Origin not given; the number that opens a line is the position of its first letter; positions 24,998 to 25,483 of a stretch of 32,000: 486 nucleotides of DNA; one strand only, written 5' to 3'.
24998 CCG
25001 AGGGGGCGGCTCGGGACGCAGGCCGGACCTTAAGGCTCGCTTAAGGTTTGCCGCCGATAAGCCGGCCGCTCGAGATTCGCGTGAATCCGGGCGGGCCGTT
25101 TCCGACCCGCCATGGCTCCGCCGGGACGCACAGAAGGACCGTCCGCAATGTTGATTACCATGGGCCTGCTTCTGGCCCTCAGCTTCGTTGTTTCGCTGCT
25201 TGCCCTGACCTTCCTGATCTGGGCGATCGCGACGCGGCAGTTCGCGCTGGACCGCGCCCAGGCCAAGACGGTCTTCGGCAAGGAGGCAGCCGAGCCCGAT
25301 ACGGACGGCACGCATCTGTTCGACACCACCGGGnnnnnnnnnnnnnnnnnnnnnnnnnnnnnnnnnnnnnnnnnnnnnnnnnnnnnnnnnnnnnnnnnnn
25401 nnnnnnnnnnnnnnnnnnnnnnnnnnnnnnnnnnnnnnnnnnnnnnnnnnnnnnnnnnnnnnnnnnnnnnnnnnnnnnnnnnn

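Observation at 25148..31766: Compact non-canonical cbb3-type oxidase operon: CcoS-CcoN fusion, CcoO, triheme cytochrome, TsdA-like cytochrome and Cu-ATPase, all translationally coupled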

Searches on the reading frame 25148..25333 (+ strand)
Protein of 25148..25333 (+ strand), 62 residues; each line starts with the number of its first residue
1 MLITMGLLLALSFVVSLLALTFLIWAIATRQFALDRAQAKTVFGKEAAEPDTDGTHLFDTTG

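Call 24: search_protein_families(library=pfam, proteins=[window:25148-25333:+], max_evalue=10)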
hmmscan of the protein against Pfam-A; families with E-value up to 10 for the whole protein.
seq(62 aa): 3 families
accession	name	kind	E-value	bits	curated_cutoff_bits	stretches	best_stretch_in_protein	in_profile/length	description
PF03597.20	FixS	-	0.0008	19.5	23.1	1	5-32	3-30/44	Cytochrome oxidase maturation protein cbb3-type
PF08362.16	TetR_C_3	-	0.098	13.1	25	1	19-49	92-121/143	YcdC-like protein, C-terminal region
PF21944.1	Hemotin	-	0.39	10.9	27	1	12-40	8-36/74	Hemotin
